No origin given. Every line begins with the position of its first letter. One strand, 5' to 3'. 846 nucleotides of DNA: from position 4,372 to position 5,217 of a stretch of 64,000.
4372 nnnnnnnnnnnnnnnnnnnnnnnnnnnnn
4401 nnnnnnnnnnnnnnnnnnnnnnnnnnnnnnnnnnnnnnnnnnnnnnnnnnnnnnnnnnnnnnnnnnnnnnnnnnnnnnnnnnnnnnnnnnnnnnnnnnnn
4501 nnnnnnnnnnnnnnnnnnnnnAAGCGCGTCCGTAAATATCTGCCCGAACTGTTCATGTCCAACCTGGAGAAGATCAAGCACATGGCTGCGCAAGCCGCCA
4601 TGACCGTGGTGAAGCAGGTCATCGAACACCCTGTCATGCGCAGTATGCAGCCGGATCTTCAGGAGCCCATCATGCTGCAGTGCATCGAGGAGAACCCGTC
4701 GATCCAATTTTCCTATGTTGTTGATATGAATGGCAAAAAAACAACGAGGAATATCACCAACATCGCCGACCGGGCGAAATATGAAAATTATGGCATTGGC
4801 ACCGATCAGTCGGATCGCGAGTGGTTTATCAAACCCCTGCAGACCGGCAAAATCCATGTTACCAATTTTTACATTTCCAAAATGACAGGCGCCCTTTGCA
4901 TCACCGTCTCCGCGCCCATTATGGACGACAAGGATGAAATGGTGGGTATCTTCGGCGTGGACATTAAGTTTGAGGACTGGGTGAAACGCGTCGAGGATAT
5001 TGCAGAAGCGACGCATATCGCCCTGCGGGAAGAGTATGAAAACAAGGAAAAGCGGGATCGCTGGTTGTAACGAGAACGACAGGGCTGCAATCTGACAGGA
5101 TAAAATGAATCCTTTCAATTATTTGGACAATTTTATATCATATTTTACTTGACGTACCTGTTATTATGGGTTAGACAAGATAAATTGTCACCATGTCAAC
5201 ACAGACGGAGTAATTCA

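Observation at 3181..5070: Re-citrate-synthase-like enzyme carrying a cytoplasmic Cache/PDC-like sensor domain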

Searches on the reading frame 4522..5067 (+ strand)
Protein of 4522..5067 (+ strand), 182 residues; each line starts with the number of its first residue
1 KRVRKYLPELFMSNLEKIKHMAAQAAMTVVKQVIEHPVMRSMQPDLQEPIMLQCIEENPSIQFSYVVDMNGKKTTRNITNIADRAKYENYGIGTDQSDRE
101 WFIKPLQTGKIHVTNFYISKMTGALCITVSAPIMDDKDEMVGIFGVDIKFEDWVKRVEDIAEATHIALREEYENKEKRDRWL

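Call 3: search_protein_families(library=pfam, proteins=[window:4522-5067:+], max_evalue=1)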
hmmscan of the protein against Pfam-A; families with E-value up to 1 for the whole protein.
window:4522-5067:+ (182 aa): 4 families
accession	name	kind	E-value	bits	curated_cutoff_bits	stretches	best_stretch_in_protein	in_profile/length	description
PF22673.2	MCP-like_PDC_1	-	3.8e-14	53.5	27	1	53-152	7-110/113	Methyl-accepting chemotaxis protein-like, first PDC sensor domain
PF02743.24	dCache_1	-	6.9e-09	36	45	1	55-151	62-153/240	Cache domain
PF17202.10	sCache_3_3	-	0.02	15.7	28.8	1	73-156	26-103/107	Single cache domain 3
PF17201.10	Cache_3-Cache_2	-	0.057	13.1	27.7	1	119-165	153-199/299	Cache 3/Cache 2 fusion domain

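Call 24: search_protein_representatives(protein=window:4552-5067:+)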
Query: 172 residues. Proteins with E-value up to 0.001 (for the whole library): 460; up to 1e-10: 116; up to 1e-30: 12. The best 150 are listed.
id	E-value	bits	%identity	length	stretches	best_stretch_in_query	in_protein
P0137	6.7e-49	182.1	73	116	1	59-165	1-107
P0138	1.5e-47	177.8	84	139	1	2-99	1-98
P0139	5.5e-46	172.6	54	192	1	1-146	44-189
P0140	2.1e-43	164.2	50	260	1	1-149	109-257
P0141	1.3e-41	158.4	55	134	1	20-148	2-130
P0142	1.5e-39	151.7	91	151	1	62-136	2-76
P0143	9.2e-36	139.4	51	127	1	32-146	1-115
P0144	7.1e-34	133.3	51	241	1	19-149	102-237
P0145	9.9e-34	132.8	74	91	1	85-164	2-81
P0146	1.2e-32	129.2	44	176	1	23-155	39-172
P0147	5.6e-32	127.1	41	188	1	1-152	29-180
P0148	1.8e-31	125.4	58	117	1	49-149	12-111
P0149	4.0e-29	117.8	42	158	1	1-145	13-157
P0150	2.4e-28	115.3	41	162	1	1-149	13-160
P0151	2.3e-27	112.1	54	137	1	29-129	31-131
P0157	1.9e-22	96.1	33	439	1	3-151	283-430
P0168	5.7e-20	88.0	36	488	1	16-144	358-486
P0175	3.0e-18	82.4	34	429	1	10-141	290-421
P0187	2.8e-16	76.0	33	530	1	15-140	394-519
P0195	4.1e-15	72.2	30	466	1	11-142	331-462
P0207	1.8e-13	66.9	32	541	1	12-143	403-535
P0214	5.7e-13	65.3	26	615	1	1-149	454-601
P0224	2.0e-12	63.5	30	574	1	18-139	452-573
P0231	7.1e-12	61.7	29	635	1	18-140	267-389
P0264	2.7e-10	56.6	30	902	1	31-140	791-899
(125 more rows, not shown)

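Call 25: search_protein_families(library=pfam, proteins=[P0157, P0168, P0175, P0187, P0195, P0207, P0214, P0224, P0231, P0264], max_evalue=0.001)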
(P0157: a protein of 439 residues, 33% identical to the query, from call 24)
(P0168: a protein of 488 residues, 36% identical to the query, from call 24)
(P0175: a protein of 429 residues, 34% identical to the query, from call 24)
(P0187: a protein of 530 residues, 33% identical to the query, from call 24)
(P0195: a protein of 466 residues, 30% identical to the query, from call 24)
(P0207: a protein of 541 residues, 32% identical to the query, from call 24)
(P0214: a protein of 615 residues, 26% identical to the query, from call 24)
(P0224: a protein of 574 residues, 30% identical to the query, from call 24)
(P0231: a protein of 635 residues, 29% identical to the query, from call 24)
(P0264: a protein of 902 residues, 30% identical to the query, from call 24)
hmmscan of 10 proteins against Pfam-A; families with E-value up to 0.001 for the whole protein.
P0157 (439 aa): 3 families
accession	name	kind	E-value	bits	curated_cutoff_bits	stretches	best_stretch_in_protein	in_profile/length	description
PF22673.2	MCP-like_PDC_1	-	4.1e-12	47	27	1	329-422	16-111/113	Methyl-accepting chemotaxis protein-like, first PDC sensor domain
PF02743.24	dCache_1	-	9.7e-12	45.4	45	1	281-425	22-158/240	Cache domain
PF00682.25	HMGL-like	-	8.4e-06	25.8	29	1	101-152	204-254/260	HMGL-like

P0168 (488 aa): 4 families
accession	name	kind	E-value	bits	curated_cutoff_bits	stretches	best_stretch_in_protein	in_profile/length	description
PF00015.26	MCPsignal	-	2.8e-33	115.6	34.6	1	152-316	5-169/172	Methyl-accepting chemotaxis protein (MCP) signalling domain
PF02743.24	dCache_1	-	8.7e-10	39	45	1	364-487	57-157/240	Cache domain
PF22673.2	MCP-like_PDC_1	-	1.1e-09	39.2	27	1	424-486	50-112/113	Methyl-accepting chemotaxis protein-like, first PDC sensor domain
PF06009.19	Laminin_II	-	0.0003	21.3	33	0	117-192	20-98/138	Laminin Domain II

P0175 (429 aa): 4 families
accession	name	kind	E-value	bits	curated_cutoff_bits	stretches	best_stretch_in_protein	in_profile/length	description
PF00015.26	MCPsignal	-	3.7e-25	89.2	34.6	1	121-269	20-163/172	Methyl-accepting chemotaxis protein (MCP) signalling domain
PF02743.24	dCache_1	-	1.1e-12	48.5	45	1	325-424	62-156/240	Cache domain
PF22673.2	MCP-like_PDC_1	-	3.1e-09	37.7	27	1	364-423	52-111/113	Methyl-accepting chemotaxis protein-like, first PDC sensor domain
PF10388.15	YkuI_C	-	4.3e-08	33.6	26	1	334-424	71-160/166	EAL-domain associated signalling protein domain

P0187 (530 aa): 6 families
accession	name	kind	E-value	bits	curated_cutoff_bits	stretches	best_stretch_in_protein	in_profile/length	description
PF00015.26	MCPsignal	-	2.3e-41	141.9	34.6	1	187-355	3-171/172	Methyl-accepting chemotaxis protein (MCP) signalling domain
PF02743.24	dCache_1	-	7.9e-14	52.2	45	1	398-522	32-155/240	Cache domain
PF00672.30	HAMP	-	1.3e-12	48.3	25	1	62-108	6-52/53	HAMP domain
PF22673.2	MCP-like_PDC_1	-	4.9e-08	33.8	27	1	462-522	51-111/113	Methyl-accepting chemotaxis protein-like, first PDC sensor domain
PF18947.5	HAMP_2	-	1.9e-05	24.9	24.3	1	58-109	16-67/67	HAMP domain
PF06009.19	Laminin_II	-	0.00074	20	33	0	313-382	4-73/138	Laminin Domain II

P0195 (466 aa): 5 families
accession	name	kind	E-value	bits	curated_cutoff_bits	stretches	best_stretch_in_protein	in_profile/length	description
PF00015.26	MCPsignal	-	8.1e-38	130.4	34.6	1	130-294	5-169/172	Methyl-accepting chemotaxis protein (MCP) signalling domain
PF02743.24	dCache_1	-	4.2e-12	46.5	45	1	355-463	57-155/240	Cache domain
PF22673.2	MCP-like_PDC_1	-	4.2e-07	30.8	27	1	404-463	52-111/113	Methyl-accepting chemotaxis protein-like, first PDC sensor domain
PF10388.15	YkuI_C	-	2.9e-06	27.7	26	1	373-448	70-149/166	EAL-domain associated signalling protein domain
PF18497.6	RNase_3_N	-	0.00035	21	26.8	0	46-91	7-52/95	Ribonuclease III N-terminal domain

P0207 (541 aa): 4 families
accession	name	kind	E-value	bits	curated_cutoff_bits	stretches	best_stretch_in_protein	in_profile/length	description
PF00015.26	MCPsignal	-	9.8e-41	139.9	34.6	1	195-367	6-171/172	Methyl-accepting chemotaxis protein (MCP) signalling domain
PF02743.24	dCache_1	-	2.1e-13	50.8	45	1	407-537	29-156/240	Cache domain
PF22673.2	MCP-like_PDC_1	-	2.1e-09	38.2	27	1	476-535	52-111/113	Methyl-accepting chemotaxis protein-like, first PDC sensor domain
PF06009.19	Laminin_II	-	0.00031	21.2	33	0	326-394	5-73/138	Laminin Domain II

P0214 (615 aa): 3 families
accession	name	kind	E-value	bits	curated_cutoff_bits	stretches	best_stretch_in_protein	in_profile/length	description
PF00682.25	HMGL-like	-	6.3e-30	104.9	29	1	54-327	3-258/260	HMGL-like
PF02743.24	dCache_1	-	3.7e-10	40.2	45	1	485-607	57-167/240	Cache domain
PF22673.2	MCP-like_PDC_1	-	2e-09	38.3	27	1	490-597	1-113/113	Methyl-accepting chemotaxis protein-like, first PDC sensor domain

P0224 (574 aa): 3 families
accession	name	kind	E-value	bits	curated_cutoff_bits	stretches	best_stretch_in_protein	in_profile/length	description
PF00015.26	MCPsignal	-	1.2e-42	146.1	34.6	1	227-410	2-171/172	Methyl-accepting chemotaxis protein (MCP) signalling domain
PF22673.2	MCP-like_PDC_1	-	6.2e-10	39.9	27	1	516-574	50-108/113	Methyl-accepting chemotaxis protein-like, first PDC sensor domain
PF02743.24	dCache_1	-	1.2e-08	35.2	45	1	451-574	27-152/240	Cache domain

P0231 (635 aa): 3 families
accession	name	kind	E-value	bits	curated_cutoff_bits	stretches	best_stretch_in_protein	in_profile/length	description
PF00015.26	MCPsignal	-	3.6e-43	147.8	34.6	1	43-225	3-171/172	Methyl-accepting chemotaxis protein (MCP) signalling domain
PF02743.24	dCache_1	-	1.6e-13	51.2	45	1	265-390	29-153/240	Cache domain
PF22673.2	MCP-like_PDC_1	-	1.2e-08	35.8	27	1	327-389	47-108/113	Methyl-accepting chemotaxis protein-like, first PDC sensor domain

P0264 (902 aa): 7 families
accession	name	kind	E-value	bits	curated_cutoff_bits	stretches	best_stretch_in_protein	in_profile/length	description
PF08269.17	dCache_2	-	1.3e-67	228.5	26.5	1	39-357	8-298/298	Cache domain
PF17200.10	sCache_2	-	3.6e-46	157.3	25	2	83-225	5-149/155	Single Cache domain 2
PF00015.26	MCPsignal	-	3.1e-43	148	34.6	1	572-736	7-171/172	Methyl-accepting chemotaxis protein (MCP) signalling domain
PF17201.10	Cache_3-Cache_2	-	1.6e-10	41.2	27.7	1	113-220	186-288/299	Cache 3/Cache 2 fusion domain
PF02743.24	dCache_1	-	6e-10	39.5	45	1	805-899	62-152/240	Cache domain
PF22673.2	MCP-like_PDC_1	-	5.1e-07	30.6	27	1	843-899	51-108/113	Methyl-accepting chemotaxis protein-like, first PDC sensor domain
PF00672.30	HAMP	-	1.2e-05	26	25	1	397-448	2-53/53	HAMP domain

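Call 30: find_homologous_proteins(query=A2, max_evalue=0.001)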
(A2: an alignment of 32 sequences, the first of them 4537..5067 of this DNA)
Query A2 (32 sequences) (177 aa, profile of the alignment): 119 proteins with E <= 0.001 among 1417 candidates.
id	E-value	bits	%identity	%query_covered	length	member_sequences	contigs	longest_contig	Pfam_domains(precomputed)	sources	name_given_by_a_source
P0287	6.4e-67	242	55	85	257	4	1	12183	PF02743.25,PF22673.3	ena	-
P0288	2.3e-66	241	47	85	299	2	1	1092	PF02743.25,PF22673.3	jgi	jgi:hypothetical protein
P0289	4.4e-66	240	48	87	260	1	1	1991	PF02743.25,PF22673.3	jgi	jgi:hypothetical protein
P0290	1.2e-65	238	80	99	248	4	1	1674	PF02743.25,PF22673.3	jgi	jgi:hypothetical protein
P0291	1.2e-65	238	77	99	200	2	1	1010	PF02743.25,PF22673.3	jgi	jgi:hypothetical protein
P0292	1.3e-65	238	82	100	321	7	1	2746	PF02743.25,PF22673.3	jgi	-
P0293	2.4e-65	237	96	92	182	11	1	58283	PF02743.25,PF22673.3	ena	-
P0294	1.1e-64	235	90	100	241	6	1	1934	PF02743.25,PF22673.3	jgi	jgi:hypothetical protein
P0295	1.9e-64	234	50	85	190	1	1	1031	PF02743.25,PF22673.3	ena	-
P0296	1.9e-64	234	45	85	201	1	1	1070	PF02743.25,PF22673.3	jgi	jgi:hypothetical protein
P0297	2.3e-64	234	85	100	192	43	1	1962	PF02743.25,PF22673.3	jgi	jgi:citrate (Re)-synthase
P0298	4.1e-64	233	84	100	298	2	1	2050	PF02743.25,PF22673.3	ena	-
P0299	4.3e-64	233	84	100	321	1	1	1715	PF02743.25,PF22673.3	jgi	jgi:hypothetical protein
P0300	5.0e-64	233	82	100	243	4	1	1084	PF02743.25,PF22673.3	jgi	jgi:hypothetical protein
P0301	6.2e-64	233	71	99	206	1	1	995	PF02743.25,PF22673.3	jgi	jgi:hypothetical protein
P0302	2.6e-63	231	54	85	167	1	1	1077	PF02743.25,PF22673.3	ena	-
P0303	2.7e-63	231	74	97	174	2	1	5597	PF02743.25,PF22673.3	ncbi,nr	ncbi:MAG: PDC sensor domain-containing protein, partial [Syntrophales bacterium]|nr:PDC sensor domai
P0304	3.8e-63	230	81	100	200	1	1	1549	PF02743.25,PF22673.3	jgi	jgi:hypothetical protein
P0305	7.7e-63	229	82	100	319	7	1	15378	PF02743.25,PF22673.3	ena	-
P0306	8.6e-63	229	53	87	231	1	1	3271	PF02743.25,PF22673.3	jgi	-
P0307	1.2e-62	228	70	95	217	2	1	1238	PF02743.25,PF22673.3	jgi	jgi:hypothetical protein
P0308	1.7e-62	228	74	100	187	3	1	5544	PF02743.25,PF22673.3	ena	-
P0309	1.8e-62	228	45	87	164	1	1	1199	PF02743.25,PF22673.3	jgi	jgi:hypothetical protein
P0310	2.4e-62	227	79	100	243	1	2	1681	PF02743.25,PF22673.3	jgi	jgi:hypothetical protein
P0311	3.8e-62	227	76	97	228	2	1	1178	PF02743.25,PF22673.3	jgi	jgi:hypothetical protein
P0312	3.8e-62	227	73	100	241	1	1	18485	PF02743.25,PF22673.3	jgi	-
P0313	6.9e-62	226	70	95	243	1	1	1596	PF02743.25,PF22673.3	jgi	-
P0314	7.6e-62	226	69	99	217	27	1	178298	PF02743.25,PF22673.3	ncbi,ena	-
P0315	1.5e-61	225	69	94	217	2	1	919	PF02743.25,PF22673.3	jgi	-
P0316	1.7e-61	225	68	95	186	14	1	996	PF02743.25,PF22673.3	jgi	jgi:hypothetical protein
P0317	2.5e-61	224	70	95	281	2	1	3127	PF02743.25,PF22673.3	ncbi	ncbi:MAG: histone-lysine N-methyltransferase, partial [Smithella sp.]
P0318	2.9e-61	224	73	86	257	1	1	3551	PF02743.25,PF22673.3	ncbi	ncbi:MAG: histone-lysine N-methyltransferase, partial [Deltaproteobacteria bacterium]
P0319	5.2e-61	223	53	85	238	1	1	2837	PF02743.25,PF22673.3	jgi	jgi:hypothetical protein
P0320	1.2e-60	222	68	98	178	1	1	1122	PF02743.25,PF22673.3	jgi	-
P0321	1.5e-60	222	89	97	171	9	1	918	PF02743.25,PF22673.3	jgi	jgi:sensor histidine kinase regulating citrate/malate metabolism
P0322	1.7e-60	221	70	97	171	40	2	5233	PF02743.25,PF22673.3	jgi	jgi:hypothetical protein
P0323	2.1e-60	221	69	99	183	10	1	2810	PF02743.25,PF22673.3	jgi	-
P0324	7.0e-60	219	51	85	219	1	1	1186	PF02743.25,PF22673.3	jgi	jgi:hypothetical protein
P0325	1.0e-59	219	67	95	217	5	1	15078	PF02743.25,PF22673.3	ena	-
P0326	1.1e-59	219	52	85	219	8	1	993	PF02743.25,PF22673.3,PF10388.16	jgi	jgi:hypothetical protein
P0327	2.9e-59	217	68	93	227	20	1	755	PF02743.25,PF22673.3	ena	-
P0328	4.1e-59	217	86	97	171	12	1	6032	PF02743.25,PF22673.3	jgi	jgi:DNA-binding beta-propeller fold protein YncE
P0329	1.2e-58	215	85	87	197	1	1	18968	PF02743.25,PF22673.3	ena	-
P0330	3.2e-58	214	69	95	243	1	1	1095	PF02743.25,PF22673.3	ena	-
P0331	7.4e-58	213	71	95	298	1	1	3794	PF02743.25,PF22673.3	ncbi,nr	ncbi:MAG: histone-lysine N-methyltransferase, partial [Syntrophaceae bacterium]|nr:histone-lysine N-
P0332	3.2e-57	211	49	85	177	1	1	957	PF02743.25,PF22673.3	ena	-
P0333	8.4e-57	209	70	91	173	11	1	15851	PF02743.25,PF22673.3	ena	-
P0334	2.7e-56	208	69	97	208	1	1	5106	PF02743.25,PF22673.3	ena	-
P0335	7.5e-56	206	85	88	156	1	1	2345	PF02743.25,PF22673.3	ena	-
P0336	1.7e-55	205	86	92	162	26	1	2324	PF02743.25,PF22673.3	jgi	jgi:hypothetical protein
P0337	1.8e-55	205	96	91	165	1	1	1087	PF02743.25,PF22673.3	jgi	jgi:hypothetical protein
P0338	4.9e-55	204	85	86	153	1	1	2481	PF02743.25,PF22673.3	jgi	-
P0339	1.6e-53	199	45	85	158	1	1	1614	PF02743.25,PF22673.3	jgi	jgi:hypothetical protein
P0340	2.4e-53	198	79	100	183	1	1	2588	PF02743.25,PF22673.3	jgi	jgi:hypothetical protein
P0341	3.7e-53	198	69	86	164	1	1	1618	PF02743.25,PF22673.3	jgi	jgi:hypothetical protein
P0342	1.6e-51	192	80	78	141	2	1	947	PF02743.25,PF22673.3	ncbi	-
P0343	1.6e-49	186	57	62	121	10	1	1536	PF02743.25,PF22673.3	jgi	jgi:hypothetical protein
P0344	5.7e-49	184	54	69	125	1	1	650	PF02743.25,PF22673.3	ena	-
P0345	1.3e-48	183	82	73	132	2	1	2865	PF02743.25,PF22673.3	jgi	jgi:hypothetical protein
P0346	1.3e-48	183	54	69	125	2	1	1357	PF02743.25,PF22673.3,PF10388.16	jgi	jgi:C4-dicarboxylate-specific signal transduction histidine kinase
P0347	5.4e-48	181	77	80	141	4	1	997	PF02743.25,PF22673.3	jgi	-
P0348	6.0e-47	177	56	62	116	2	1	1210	PF02743.25,PF22673.3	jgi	-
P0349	2.2e-46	176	73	74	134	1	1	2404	PF02743.25,PF22673.3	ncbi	-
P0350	2.0e-45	172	77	73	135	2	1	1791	PF02743.25,PF22673.3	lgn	-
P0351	2.4e-45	172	27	86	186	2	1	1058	PF02743.25,PF22673.3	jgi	jgi:hypothetical protein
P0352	3.5e-45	172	77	75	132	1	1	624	PF02743.25,PF22673.3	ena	-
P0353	5.9e-45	171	60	59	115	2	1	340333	PF02743.25,PF22673.3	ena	-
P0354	1.2e-44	170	85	68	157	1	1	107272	PF22673.3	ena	-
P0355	2.1e-44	169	70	75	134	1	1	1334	PF02743.25,PF22673.3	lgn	-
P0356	4.5e-44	168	57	62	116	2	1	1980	PF02743.25,PF22673.3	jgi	jgi:hypothetical protein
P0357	1.3e-43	166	74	74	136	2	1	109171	PF02743.25,PF22673.3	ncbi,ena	-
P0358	2.4e-43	166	77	73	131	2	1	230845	PF02743.25,PF22673.3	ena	-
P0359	2.8e-43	165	75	67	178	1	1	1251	PF02743.25,PF22673.3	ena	-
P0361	2.9e-42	162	26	94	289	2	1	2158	PF02743.25,PF22673.3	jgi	-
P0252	7.6e-42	161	27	89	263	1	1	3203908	PF02743.25,PF22673.3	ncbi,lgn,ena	-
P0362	2.2e-41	159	26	85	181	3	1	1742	PF02743.25,PF22673.3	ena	-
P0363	2.5e-40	156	27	85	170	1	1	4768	PF02743.25,PF22673.3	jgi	jgi:hypothetical protein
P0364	4.0e-40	155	26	86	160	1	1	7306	PF02743.25,PF22673.3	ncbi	ncbi:MAG: PDC sensor domain-containing protein, partial [Spirochaetota bacterium]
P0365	4.4e-40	155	27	86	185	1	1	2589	PF02743.25,PF22673.3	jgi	-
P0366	7.7e-40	154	24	86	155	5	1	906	PF02743.25,PF22673.3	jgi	jgi:hypothetical protein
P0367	3.8e-39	152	28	84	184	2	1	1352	PF02743.25,PF22673.3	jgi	jgi:hypothetical protein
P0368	1.2e-38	150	24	88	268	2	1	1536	PF02743.25,PF22673.3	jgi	jgi:hypothetical protein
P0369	4.0e-38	149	90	64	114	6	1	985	PF02743.25,PF22673.3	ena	-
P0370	5.1e-38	148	27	89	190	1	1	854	PF02743.25,PF22673.3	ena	-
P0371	1.1e-37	147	83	63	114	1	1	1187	PF02743.25,PF22673.3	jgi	-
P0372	2.6e-37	146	25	89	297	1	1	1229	PF02743.25,PF22673.3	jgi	jgi:hypothetical protein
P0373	3.3e-37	146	85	64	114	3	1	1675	PF02743.25,PF22673.3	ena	-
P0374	9.0e-37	144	23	89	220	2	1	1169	PF02743.25,PF22673.3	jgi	jgi:hypothetical protein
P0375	9.5e-37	144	23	89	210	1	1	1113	PF02743.25,PF22673.3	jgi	jgi:citrate (Re)-synthase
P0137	6.9e-36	141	74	59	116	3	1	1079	PF02743.25,PF22673.3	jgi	jgi:hypothetical protein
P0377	4.1e-35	139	25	84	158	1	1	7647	PF02743.25,PF22673.3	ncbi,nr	ncbi:MAG: PDC sensor domain-containing protein, partial [Lentisphaeria bacterium]|nr:PDC sensor doma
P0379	4.3e-34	136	26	75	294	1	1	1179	PF02743.25,PF22673.3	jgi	jgi:hypothetical protein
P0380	3.2e-33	133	26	75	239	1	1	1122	PF02743.25,PF22673.3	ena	-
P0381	3.5e-33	133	26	66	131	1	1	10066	PF02743.25,PF22673.3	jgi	jgi:hypothetical protein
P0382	7.8e-33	131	25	87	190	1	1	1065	PF02743.25,PF22673.3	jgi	jgi:citrate (Re)-synthase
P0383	2.3e-32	130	24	75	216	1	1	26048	PF02743.25,PF22673.3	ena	-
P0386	2.2e-30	124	24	89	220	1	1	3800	PF02743.25,PF22673.3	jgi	jgi:hypothetical protein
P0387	3.9e-30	123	19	73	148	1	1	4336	PF02743.25,PF22673.3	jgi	jgi:hypothetical protein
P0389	1.3e-28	118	26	68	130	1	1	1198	PF02743.25,PF22673.3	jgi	jgi:hypothetical protein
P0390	3.0e-28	117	74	50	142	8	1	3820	PF02743.25,PF22673.3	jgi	-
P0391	9.0e-28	115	25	67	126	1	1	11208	PF02743.25,PF22673.3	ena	-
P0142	1.7e-27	114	92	42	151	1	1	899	PF22673.3,PF03719.22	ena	-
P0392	2.2e-27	114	77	47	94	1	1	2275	PF02743.25,PF22673.3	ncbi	ncbi:MAG: PDC sensor domain-containing protein, partial [Smithellaceae bacterium]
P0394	9.5e-26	108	68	51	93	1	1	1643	PF02743.25,PF22673.3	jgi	jgi:hypothetical protein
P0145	2.2e-25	107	75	45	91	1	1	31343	PF22673.3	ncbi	ncbi:MAG: PDC sensor domain-containing protein, partial [Smithellaceae bacterium]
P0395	1.0e-24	105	23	63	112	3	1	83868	PF02743.25,PF22673.3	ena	-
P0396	4.7e-24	103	30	56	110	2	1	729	PF02743.25,PF22673.3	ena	-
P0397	3.9e-19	87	88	41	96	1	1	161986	PF22673.3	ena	-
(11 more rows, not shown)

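Call 33: find_encoding_contigs(protein=P0314, flank=4000, max_places=3)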
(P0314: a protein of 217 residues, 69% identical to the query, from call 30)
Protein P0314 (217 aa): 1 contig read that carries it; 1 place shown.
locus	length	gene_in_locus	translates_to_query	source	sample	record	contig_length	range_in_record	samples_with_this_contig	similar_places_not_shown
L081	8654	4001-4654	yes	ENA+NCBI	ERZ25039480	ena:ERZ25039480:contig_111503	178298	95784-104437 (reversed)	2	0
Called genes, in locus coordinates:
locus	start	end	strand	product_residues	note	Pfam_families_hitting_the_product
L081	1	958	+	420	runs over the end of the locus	PF13393:tRNA-synt_His, PF00587:tRNA-synt_2b, PF13393:tRNA-synt_His, PF03129:HGTP_anticodon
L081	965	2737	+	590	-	PF01336:tRNA_anti-codon, PF00152:tRNA-synt_2, PF02938:GAD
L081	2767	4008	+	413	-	PF00682:HMGL-like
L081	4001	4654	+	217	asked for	PF02743:dCache_1, PF22673:MCP-like_PDC_1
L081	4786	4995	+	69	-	-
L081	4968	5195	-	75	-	-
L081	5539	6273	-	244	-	PF13361:UvrD_C, PF13538:UvrD_C_2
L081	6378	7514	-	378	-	PF00580:UvrD-helicase, PF13604:AAA_30 (faint), PF13245:AAA_19, PF13361:UvrD_C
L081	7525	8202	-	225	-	PF00406:ADK, PF13207:AAA_17, PF13238:AAA_18 (weak), PF05191:ADK_lid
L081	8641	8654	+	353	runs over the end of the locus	PF00072:Response_reg, PF13426:PAS_9 (faint), PF08448:PAS_4 (faint), PF00989:PAS (weak), PF13188:PAS_8 (weak)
